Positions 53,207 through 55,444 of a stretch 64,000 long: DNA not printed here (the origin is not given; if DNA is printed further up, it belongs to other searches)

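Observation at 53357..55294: AsnB-type amidotransferase in the polysaccharide locus has Gly in place of the catalytic N-terminal Cys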

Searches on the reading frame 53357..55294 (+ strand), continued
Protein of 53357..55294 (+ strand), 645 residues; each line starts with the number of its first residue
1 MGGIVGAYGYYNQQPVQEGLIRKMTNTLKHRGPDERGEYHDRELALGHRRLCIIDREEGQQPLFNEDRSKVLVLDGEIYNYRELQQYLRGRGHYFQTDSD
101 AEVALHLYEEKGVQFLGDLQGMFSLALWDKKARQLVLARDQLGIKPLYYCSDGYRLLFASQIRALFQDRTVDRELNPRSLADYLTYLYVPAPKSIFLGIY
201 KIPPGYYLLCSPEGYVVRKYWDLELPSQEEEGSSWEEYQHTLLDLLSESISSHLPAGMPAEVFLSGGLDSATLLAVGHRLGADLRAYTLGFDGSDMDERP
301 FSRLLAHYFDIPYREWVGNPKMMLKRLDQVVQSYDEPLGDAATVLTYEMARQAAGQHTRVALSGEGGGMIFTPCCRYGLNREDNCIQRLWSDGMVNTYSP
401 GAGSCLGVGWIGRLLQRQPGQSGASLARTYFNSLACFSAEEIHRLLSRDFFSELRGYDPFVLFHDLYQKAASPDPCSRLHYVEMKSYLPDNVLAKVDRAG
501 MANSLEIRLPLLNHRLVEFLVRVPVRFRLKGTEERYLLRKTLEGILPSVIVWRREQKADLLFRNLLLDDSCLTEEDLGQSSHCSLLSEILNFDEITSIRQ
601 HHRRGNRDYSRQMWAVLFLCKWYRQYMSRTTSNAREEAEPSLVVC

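Call 65: search_protein_families(library=ncbifam, proteins=[L022:8834-9979:+, L033:4249-5403:+, L035:8809-9999:+, L036:8825-9982:+, L041:8834-9997:+, L049:8833-9999:+, L073:8858-9964:+, L014:11993-13174:+, L017:6849-8045:+, L076:11981-13162:+], max_evalue=1e-10)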
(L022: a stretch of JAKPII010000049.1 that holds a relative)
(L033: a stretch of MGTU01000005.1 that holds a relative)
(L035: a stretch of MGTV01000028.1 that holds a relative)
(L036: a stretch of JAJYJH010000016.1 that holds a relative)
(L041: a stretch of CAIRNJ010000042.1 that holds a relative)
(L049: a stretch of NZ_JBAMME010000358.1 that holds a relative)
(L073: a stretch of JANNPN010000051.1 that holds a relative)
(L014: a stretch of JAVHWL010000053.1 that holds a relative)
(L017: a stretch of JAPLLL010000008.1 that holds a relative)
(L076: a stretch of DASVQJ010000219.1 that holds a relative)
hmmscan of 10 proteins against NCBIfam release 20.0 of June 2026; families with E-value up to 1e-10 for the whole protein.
L022:8834-9979:+ (381 aa): 19 families
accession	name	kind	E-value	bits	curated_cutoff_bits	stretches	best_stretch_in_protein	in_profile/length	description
TIGR03088.1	stp2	hypoth_equivalog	1.4e-45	156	409.05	1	7-370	3-374/374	TIGR03088 family PEP-CTERM/XrtA system glycosyltransferase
TIGR03999.1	thiol_BshA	equivalog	1.4e-30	106.5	273.7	1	159-370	166-374/375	N-acetyl-alpha-D-glucosaminyl L-malate synthase BshA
TIGR02149.1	glgA_Coryne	subfamily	1.6e-30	106.5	302.4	1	128-369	135-390/391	glycogen synthase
TIGR04063.1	stp3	hypoth_equivalog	4.9e-27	94.8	442.05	1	133-370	153-396/397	TIGR04063 family PEP-CTERM/XrtA system glycosyltransferase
NF038229.1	Glyco4_Geo_Pelo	equivalog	2e-24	86.3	400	1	68-370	38-337/338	GPMC system family 4 glycosyltransferase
NF041876.1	EPS_EpsE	equivalog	4.2e-24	85.5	400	1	159-356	185-383/389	exopolysaccharide biosynthesis GT4 family glycosyltransferase EpsE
NF011726.0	PRK15179.1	equivalog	1.3e-19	70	733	1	76-367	391-692/694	Vi polysaccharide biosynthesis protein TviE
NF007396.0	PRK09922.1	equivalog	3.5e-18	65.6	385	1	136-313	134-307/361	lipopolysaccharide 1,6-galactosyltransferase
NF038298.1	EPS_HpsO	equivalog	7e-17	61.3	575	1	136-369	145-387/388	hormogonium polysaccharide biosynthesis glycosyltransferase HpsO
NF047684.1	TeichurnBiosyTuaC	equivalog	7.9e-17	61.3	550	1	164-370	189-390/391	teichuronic acid biosynthesis protein TuaC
TIGR04157.1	glyco_rSAM_CFB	subfamily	2.3e-16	59.8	400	1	131-366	163-406/406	TIGR04157 family glycosyltransferase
NF038011.1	PelF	equivalog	4e-16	59.1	100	1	130-366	250-489/489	GT4 family glycosyltransferase PelF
NF050063.1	ProtGlycPglJ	equivalog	2.3e-15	56.7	500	1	134-350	141-348/363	N-acetylgalactosamine-N,N'-diacetylbacillosaminyl-diphospho-undecaprenol 4-alpha-N-acetylgalactosaminyltransferase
NF041010.1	glycosy_Agl16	equivalog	8.3e-15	54.5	575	1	107-369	103-351/352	glycosylation protein Agl16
NF050056.1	ProtGlycPglH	equivalog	9.9e-15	54.4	600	1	6-362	1-346/354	GalNAc-alpha-(1->4)-GalNAc-alpha-(1->3)-diNAcBac-PP-undecaprenol alpha-1,4-N-acetyl-D-galactosaminyltransferase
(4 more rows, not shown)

L033:4249-5403:+ (384 aa): 18 families
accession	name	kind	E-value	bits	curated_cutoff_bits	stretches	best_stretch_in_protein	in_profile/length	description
TIGR03088.1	stp2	hypoth_equivalog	7e-44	150.4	409.05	1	151-382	139-371/374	TIGR03088 family PEP-CTERM/XrtA system glycosyltransferase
TIGR03999.1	thiol_BshA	equivalog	5.8e-32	111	273.7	1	12-382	6-371/375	N-acetyl-alpha-D-glucosaminyl L-malate synthase BshA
TIGR03449.1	mycothiol_MshA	equivalog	3.6e-30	105.2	462.5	1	174-382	190-401/406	D-inositol-3-phosphate glycosyltransferase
NF041876.1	EPS_EpsE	equivalog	2.4e-28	99.5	400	1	84-377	108-389/389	exopolysaccharide biosynthesis GT4 family glycosyltransferase EpsE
TIGR02149.1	glgA_Coryne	subfamily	3.4e-26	92.3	302.4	1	173-382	170-388/391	glycogen synthase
TIGR04047.1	MSMEG_0565_glyc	hypoth_equivalog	6e-25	88.1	259.85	1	19-382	13-372/373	MSMEG_0565 family glycosyltransferase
TIGR04063.1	stp3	hypoth_equivalog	1.5e-22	80.1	442.05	1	173-372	181-383/397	TIGR04063 family PEP-CTERM/XrtA system glycosyltransferase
NF038229.1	Glyco4_Geo_Pelo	equivalog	9.8e-22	77.4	400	1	170-382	131-334/338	GPMC system family 4 glycosyltransferase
TIGR04157.1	glyco_rSAM_CFB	subfamily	2.4e-18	66.3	400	1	160-381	181-406/406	TIGR04157 family glycosyltransferase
NF047684.1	TeichurnBiosyTuaC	equivalog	6.1e-18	64.9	550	1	165-382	178-387/391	teichuronic acid biosynthesis protein TuaC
NF038295.1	EPS_HpsP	equivalog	5.5e-17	61.8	550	1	197-382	197-385/388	hormogonium polysaccharide biosynthesis glycosyltransferase HpsP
NF011726.0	PRK15179.1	equivalog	1.9e-15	56.3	733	1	212-380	523-690/694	Vi polysaccharide biosynthesis protein TviE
NF053787.1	GlcN_PG_synth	equivalog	2.4e-15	56.3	480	1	179-381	171-356/361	N-acetylglucosaminyl phosphatidylglycerol synthase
TIGR03087.1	stp1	hypoth_equivalog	1.1e-14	54.4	316.65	1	164-378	188-391/397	TIGR03087 family PEP-CTERM/XrtA system glycosyltransferase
NF050063.1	ProtGlycPglJ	equivalog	2.8e-14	53.1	500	1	197-379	186-361/363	N-acetylgalactosamine-N,N'-diacetylbacillosaminyl-diphospho-undecaprenol 4-alpha-N-acetylgalactosaminyltransferase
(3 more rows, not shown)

L035:8809-9999:+ (396 aa): 19 families
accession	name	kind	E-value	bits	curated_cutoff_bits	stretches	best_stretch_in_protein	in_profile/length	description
TIGR03088.1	stp2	hypoth_equivalog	3.7e-43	148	409.05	1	133-394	109-371/374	TIGR03088 family PEP-CTERM/XrtA system glycosyltransferase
TIGR03999.1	thiol_BshA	equivalog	1.1e-31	110.1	273.7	1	25-394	7-371/375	N-acetyl-alpha-D-glucosaminyl L-malate synthase BshA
NF041876.1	EPS_EpsE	equivalog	3.3e-29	102.3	400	1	96-389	108-389/389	exopolysaccharide biosynthesis GT4 family glycosyltransferase EpsE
TIGR03449.1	mycothiol_MshA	equivalog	4.5e-26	91.7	462.5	1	188-394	192-401/406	D-inositol-3-phosphate glycosyltransferase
TIGR02149.1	glgA_Coryne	subfamily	6e-24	84.9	302.4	1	180-394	165-388/391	glycogen synthase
NF038229.1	Glyco4_Geo_Pelo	equivalog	2.1e-22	79.6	400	1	161-394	110-334/338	GPMC system family 4 glycosyltransferase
TIGR04063.1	stp3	hypoth_equivalog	6.2e-22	78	442.05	1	185-387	181-386/397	TIGR04063 family PEP-CTERM/XrtA system glycosyltransferase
TIGR04047.1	MSMEG_0565_glyc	hypoth_equivalog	2.8e-21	76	259.85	1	174-393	149-371/373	MSMEG_0565 family glycosyltransferase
NF047684.1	TeichurnBiosyTuaC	equivalog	2.3e-17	63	550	1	178-394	179-387/391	teichuronic acid biosynthesis protein TuaC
TIGR04157.1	glyco_rSAM_CFB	subfamily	2.5e-16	59.7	400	1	208-393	216-406/406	TIGR04157 family glycosyltransferase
NF011726.0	PRK15179.1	equivalog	8.1e-16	57.5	733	1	223-343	522-639/694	Vi polysaccharide biosynthesis protein TviE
NF038295.1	EPS_HpsP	equivalog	2.3e-15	56.5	550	0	216-394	205-385/388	hormogonium polysaccharide biosynthesis glycosyltransferase HpsP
TIGR03087.1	stp1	hypoth_equivalog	3.1e-15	56.2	316.65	1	164-390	177-391/397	TIGR03087 family PEP-CTERM/XrtA system glycosyltransferase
NF053787.1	GlcN_PG_synth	equivalog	1.4e-14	53.7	480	1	191-393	171-356/361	N-acetylglucosaminyl phosphatidylglycerol synthase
NF050063.1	ProtGlycPglJ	equivalog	1.2e-12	47.7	500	1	219-390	195-360/363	N-acetylgalactosamine-N,N'-diacetylbacillosaminyl-diphospho-undecaprenol 4-alpha-N-acetylgalactosaminyltransferase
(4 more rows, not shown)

L036:8825-9982:+ (385 aa): 18 families
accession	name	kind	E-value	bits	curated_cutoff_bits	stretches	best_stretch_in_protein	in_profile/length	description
TIGR03088.1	stp2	hypoth_equivalog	5.9e-43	147.3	409.05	1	96-382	85-370/374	TIGR03088 family PEP-CTERM/XrtA system glycosyltransferase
TIGR03999.1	thiol_BshA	equivalog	6.2e-33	114.2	273.7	1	179-382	173-370/375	N-acetyl-alpha-D-glucosaminyl L-malate synthase BshA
NF041876.1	EPS_EpsE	equivalog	3.9e-29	102.1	400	1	210-378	217-389/389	exopolysaccharide biosynthesis GT4 family glycosyltransferase EpsE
TIGR03449.1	mycothiol_MshA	equivalog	1.4e-25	90.1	462.5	1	179-382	194-400/406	D-inositol-3-phosphate glycosyltransferase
TIGR02149.1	glgA_Coryne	subfamily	1.4e-24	87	302.4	1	7-382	3-387/391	glycogen synthase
NF038229.1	Glyco4_Geo_Pelo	equivalog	1.8e-20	73.3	400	1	196-382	149-333/338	GPMC system family 4 glycosyltransferase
TIGR04063.1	stp3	hypoth_equivalog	5e-19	68.5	442.05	1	177-363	184-373/397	TIGR04063 family PEP-CTERM/XrtA system glycosyltransferase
TIGR04047.1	MSMEG_0565_glyc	hypoth_equivalog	6.9e-19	68.2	259.85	1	20-382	13-371/373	MSMEG_0565 family glycosyltransferase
TIGR04157.1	glyco_rSAM_CFB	subfamily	1.6e-18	66.9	400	1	193-382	212-406/406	TIGR04157 family glycosyltransferase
NF047684.1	TeichurnBiosyTuaC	equivalog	4e-17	62.2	550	1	182-382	194-386/391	teichuronic acid biosynthesis protein TuaC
NF053787.1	GlcN_PG_synth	equivalog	6.8e-16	58.1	480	1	180-382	171-356/361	N-acetylglucosaminyl phosphatidylglycerol synthase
NF050063.1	ProtGlycPglJ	equivalog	2.1e-15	56.8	500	1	196-379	182-360/363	N-acetylgalactosamine-N,N'-diacetylbacillosaminyl-diphospho-undecaprenol 4-alpha-N-acetylgalactosaminyltransferase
NF038295.1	EPS_HpsP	equivalog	3e-15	56.1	550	1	197-382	196-384/388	hormogonium polysaccharide biosynthesis glycosyltransferase HpsP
NF011726.0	PRK15179.1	equivalog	1.7e-13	49.8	733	1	213-378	523-687/694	Vi polysaccharide biosynthesis protein TviE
NF050056.1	ProtGlycPglH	equivalog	2.1e-13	50.1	600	1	205-381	177-349/354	GalNAc-alpha-(1->4)-GalNAc-alpha-(1->3)-diNAcBac-PP-undecaprenol alpha-1,4-N-acetyl-D-galactosaminyltransferase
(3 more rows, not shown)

L041:8834-9997:+ (387 aa): 23 families
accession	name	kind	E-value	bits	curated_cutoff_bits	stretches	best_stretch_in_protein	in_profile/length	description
TIGR03088.1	stp2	hypoth_equivalog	1.8e-44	152.3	409.05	1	153-384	139-371/374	TIGR03088 family PEP-CTERM/XrtA system glycosyltransferase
TIGR03999.1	thiol_BshA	equivalog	2.1e-31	109.2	273.7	1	11-384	3-371/375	N-acetyl-alpha-D-glucosaminyl L-malate synthase BshA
TIGR03449.1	mycothiol_MshA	equivalog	2.9e-29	102.2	462.5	1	180-384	194-401/406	D-inositol-3-phosphate glycosyltransferase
NF041876.1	EPS_EpsE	equivalog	9e-26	91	400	1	206-378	212-388/389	exopolysaccharide biosynthesis GT4 family glycosyltransferase EpsE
TIGR04047.1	MSMEG_0565_glyc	hypoth_equivalog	6.1e-24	84.8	259.85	1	27-384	19-372/373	MSMEG_0565 family glycosyltransferase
TIGR02149.1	glgA_Coryne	subfamily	2.9e-21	76.1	302.4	1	165-384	160-388/391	glycogen synthase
TIGR04063.1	stp3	hypoth_equivalog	5.7e-21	74.9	442.05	1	178-383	184-392/397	TIGR04063 family PEP-CTERM/XrtA system glycosyltransferase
NF038229.1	Glyco4_Geo_Pelo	equivalog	1.1e-20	74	400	1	201-384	154-334/338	GPMC system family 4 glycosyltransferase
TIGR04157.1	glyco_rSAM_CFB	subfamily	1.1e-19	70.7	400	1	153-383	172-406/406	TIGR04157 family glycosyltransferase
NF047684.1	TeichurnBiosyTuaC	equivalog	1.2e-17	64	550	1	171-384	182-387/391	teichuronic acid biosynthesis protein TuaC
NF038295.1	EPS_HpsP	equivalog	9.3e-17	61.1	550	1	206-384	205-385/388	hormogonium polysaccharide biosynthesis glycosyltransferase HpsP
NF050063.1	ProtGlycPglJ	equivalog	2.1e-16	60.1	500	1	202-381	189-361/363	N-acetylgalactosamine-N,N'-diacetylbacillosaminyl-diphospho-undecaprenol 4-alpha-N-acetylgalactosaminyltransferase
NF049988.1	MGlcDAGSynMgs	equivalog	1.4e-15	57.6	400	1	203-384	207-385/398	alpha-monoglucosyldiacylglycerol synthase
NF012028.0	PRK15484.1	subfamily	5.4e-14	52.1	618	1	205-379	190-371/380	lipopolysaccharide N-acetylglucosaminyltransferase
NF011726.0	PRK15179.1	equivalog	1.7e-13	49.8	733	1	213-383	522-691/694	Vi polysaccharide biosynthesis protein TviE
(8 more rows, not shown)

L049:8833-9999:+ (388 aa): 22 families
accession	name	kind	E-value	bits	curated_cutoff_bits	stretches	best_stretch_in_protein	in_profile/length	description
TIGR03088.1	stp2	hypoth_equivalog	5e-51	173.9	409.05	1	8-369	3-372/374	TIGR03088 family PEP-CTERM/XrtA system glycosyltransferase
TIGR03999.1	thiol_BshA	equivalog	5.9e-32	111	273.7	1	160-370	166-373/375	N-acetyl-alpha-D-glucosaminyl L-malate synthase BshA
NF041876.1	EPS_EpsE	equivalog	5.2e-28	98.4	400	1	198-359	219-385/389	exopolysaccharide biosynthesis GT4 family glycosyltransferase EpsE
NF038229.1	Glyco4_Geo_Pelo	equivalog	6.1e-27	94.5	400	1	76-370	45-336/338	GPMC system family 4 glycosyltransferase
TIGR04063.1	stp3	hypoth_equivalog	1.1e-25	90.3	442.05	1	134-371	153-396/397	TIGR04063 family PEP-CTERM/XrtA system glycosyltransferase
TIGR02149.1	glgA_Coryne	subfamily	1.7e-25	90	302.4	1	135-369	133-389/391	glycogen synthase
NF011726.0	PRK15179.1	equivalog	1.1e-19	70.3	733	1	77-364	391-688/694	Vi polysaccharide biosynthesis protein TviE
NF007396.0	PRK09922.1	equivalog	2.6e-19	69.3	385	1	74-318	74-311/361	lipopolysaccharide 1,6-galactosyltransferase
TIGR04157.1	glyco_rSAM_CFB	subfamily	6.7e-16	58.3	400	1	138-367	169-406/406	TIGR04157 family glycosyltransferase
NF050063.1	ProtGlycPglJ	equivalog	1.2e-15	57.6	500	1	133-350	139-347/363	N-acetylgalactosamine-N,N'-diacetylbacillosaminyl-diphospho-undecaprenol 4-alpha-N-acetylgalactosaminyltransferase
NF038011.1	PelF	equivalog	2.2e-15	56.7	100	1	137-367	256-489/489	GT4 family glycosyltransferase PelF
TIGR03449.1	mycothiol_MshA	equivalog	1.1e-13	50.8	462.5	1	139-370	165-403/406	D-inositol-3-phosphate glycosyltransferase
NF047684.1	TeichurnBiosyTuaC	equivalog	2.5e-13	49.7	550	1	162-369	186-388/391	teichuronic acid biosynthesis protein TuaC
NF050056.1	ProtGlycPglH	equivalog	3.4e-13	49.4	600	1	8-363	2-346/354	GalNAc-alpha-(1->4)-GalNAc-alpha-(1->3)-diNAcBac-PP-undecaprenol alpha-1,4-N-acetyl-D-galactosaminyltransferase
NF012034.0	PRK15490.1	equivalog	3e-12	45.8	813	1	225-363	430-569/578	Vi polysaccharide biosynthesis glycosyltransferase TviE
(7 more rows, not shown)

L073:8858-9964:+ (368 aa): 0 families

L014:11993-13174:+ (393 aa): 21 families
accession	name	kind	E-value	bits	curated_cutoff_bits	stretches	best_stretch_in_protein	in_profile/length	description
TIGR03088.1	stp2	hypoth_equivalog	2.1e-42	145.5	409.05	1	7-374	8-374/374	TIGR03088 family PEP-CTERM/XrtA system glycosyltransferase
TIGR03999.1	thiol_BshA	equivalog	1.3e-32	113.2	273.7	1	142-374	149-374/375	N-acetyl-alpha-D-glucosaminyl L-malate synthase BshA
TIGR02149.1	glgA_Coryne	subfamily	4e-30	105.2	302.4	1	6-373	6-390/391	glycogen synthase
TIGR04063.1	stp3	hypoth_equivalog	1.7e-26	93.1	442.05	1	118-374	138-396/397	TIGR04063 family PEP-CTERM/XrtA system glycosyltransferase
NF041876.1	EPS_EpsE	equivalog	7.8e-25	87.9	400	1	200-361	217-384/389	exopolysaccharide biosynthesis GT4 family glycosyltransferase EpsE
TIGR03449.1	mycothiol_MshA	equivalog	8.4e-23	80.9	462.5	1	93-374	110-404/406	D-inositol-3-phosphate glycosyltransferase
NF038229.1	Glyco4_Geo_Pelo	equivalog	3e-22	79.1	400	1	92-374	63-337/338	GPMC system family 4 glycosyltransferase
NF011726.0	PRK15179.1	equivalog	1.1e-20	73.6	733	1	76-371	391-692/694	Vi polysaccharide biosynthesis protein TviE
NF038011.1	PelF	equivalog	1.8e-19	70.2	100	1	129-360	249-479/489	GT4 family glycosyltransferase PelF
NF050063.1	ProtGlycPglJ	equivalog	2.7e-19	69.6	500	1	124-340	131-334/363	N-acetylgalactosamine-N,N'-diacetylbacillosaminyl-diphospho-undecaprenol 4-alpha-N-acetylgalactosaminyltransferase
NF050056.1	ProtGlycPglH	equivalog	1.2e-15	57.4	600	1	8-347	8-328/354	GalNAc-alpha-(1->4)-GalNAc-alpha-(1->3)-diNAcBac-PP-undecaprenol alpha-1,4-N-acetyl-D-galactosaminyltransferase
NF047880.1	glyco_SdgA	exception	4.3e-15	55.2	800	1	216-354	333-472/488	serine-aspartate repeat adhesin O-glycosyltransferase SdgA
TIGR04047.1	MSMEG_0565_glyc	hypoth_equivalog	3.4e-14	52.7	259.85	1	6-371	5-372/373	MSMEG_0565 family glycosyltransferase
TIGR04157.1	glyco_rSAM_CFB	subfamily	4.8e-14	52.2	400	1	131-370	163-406/406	TIGR04157 family glycosyltransferase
NF053787.1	GlcN_PG_synth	equivalog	1.6e-13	50.3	480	1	112-374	119-360/361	N-acetylglucosaminyl phosphatidylglycerol synthase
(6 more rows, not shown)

L017:6849-8045:+ (398 aa): 20 families
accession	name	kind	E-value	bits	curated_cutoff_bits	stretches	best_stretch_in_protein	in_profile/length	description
TIGR03088.1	stp2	hypoth_equivalog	3.1e-61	207.5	409.05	1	5-386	3-374/374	TIGR03088 family PEP-CTERM/XrtA system glycosyltransferase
TIGR03449.1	mycothiol_MshA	equivalog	4.5e-32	111.4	462.5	1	93-386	104-404/406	D-inositol-3-phosphate glycosyltransferase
TIGR03999.1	thiol_BshA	equivalog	1.6e-30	106.3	273.7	1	150-386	145-374/375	N-acetyl-alpha-D-glucosaminyl L-malate synthase BshA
NF041876.1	EPS_EpsE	equivalog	3.2e-28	99.1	400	1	77-373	99-384/389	exopolysaccharide biosynthesis GT4 family glycosyltransferase EpsE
TIGR04063.1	stp3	hypoth_equivalog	4.9e-26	91.5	442.05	1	73-386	73-396/397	TIGR04063 family PEP-CTERM/XrtA system glycosyltransferase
NF047684.1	TeichurnBiosyTuaC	equivalog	5.1e-26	91.5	550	1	92-386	109-390/391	teichuronic acid biosynthesis protein TuaC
NF038229.1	Glyco4_Geo_Pelo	equivalog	2.3e-25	89.3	400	1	85-386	49-337/338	GPMC system family 4 glycosyltransferase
TIGR02149.1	glgA_Coryne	subfamily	2.7e-25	89.3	302.4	1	87-385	79-390/391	glycogen synthase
NF050056.1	ProtGlycPglH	equivalog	6.1e-22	78.2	600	1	213-374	184-342/354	GalNAc-alpha-(1->4)-GalNAc-alpha-(1->3)-diNAcBac-PP-undecaprenol alpha-1,4-N-acetyl-D-galactosaminyltransferase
NF049988.1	MGlcDAGSynMgs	equivalog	1.4e-20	74.1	400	1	15-388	14-390/398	alpha-monoglucosyldiacylglycerol synthase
NF011726.0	PRK15179.1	equivalog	9e-20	70.5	733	1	82-375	391-684/694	Vi polysaccharide biosynthesis protein TviE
NF038298.1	EPS_HpsO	equivalog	1.2e-19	70.3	575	1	130-386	126-388/388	hormogonium polysaccharide biosynthesis glycosyltransferase HpsO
TIGR04157.1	glyco_rSAM_CFB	subfamily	1.5e-19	70.3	400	1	143-382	163-406/406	TIGR04157 family glycosyltransferase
NF050063.1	ProtGlycPglJ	equivalog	2.6e-19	69.7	500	1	141-362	137-344/363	N-acetylgalactosamine-N,N'-diacetylbacillosaminyl-diphospho-undecaprenol 4-alpha-N-acetylgalactosaminyltransferase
NF038011.1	PelF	equivalog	8.2e-19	68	100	1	136-382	244-489/489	GT4 family glycosyltransferase PelF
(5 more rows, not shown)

L076:11981-13162:+ (393 aa): 1 family
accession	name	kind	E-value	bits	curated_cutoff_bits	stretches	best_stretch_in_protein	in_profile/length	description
NF047676.1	TeichurnBiosyTuaH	equivalog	1.2e-14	54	550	1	138-334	113-324/384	teichuronic acid biosynthesis protein TuaH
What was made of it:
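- GT4 genes flank canonical paralogues in 8 of 10 sampled loci (call 65).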
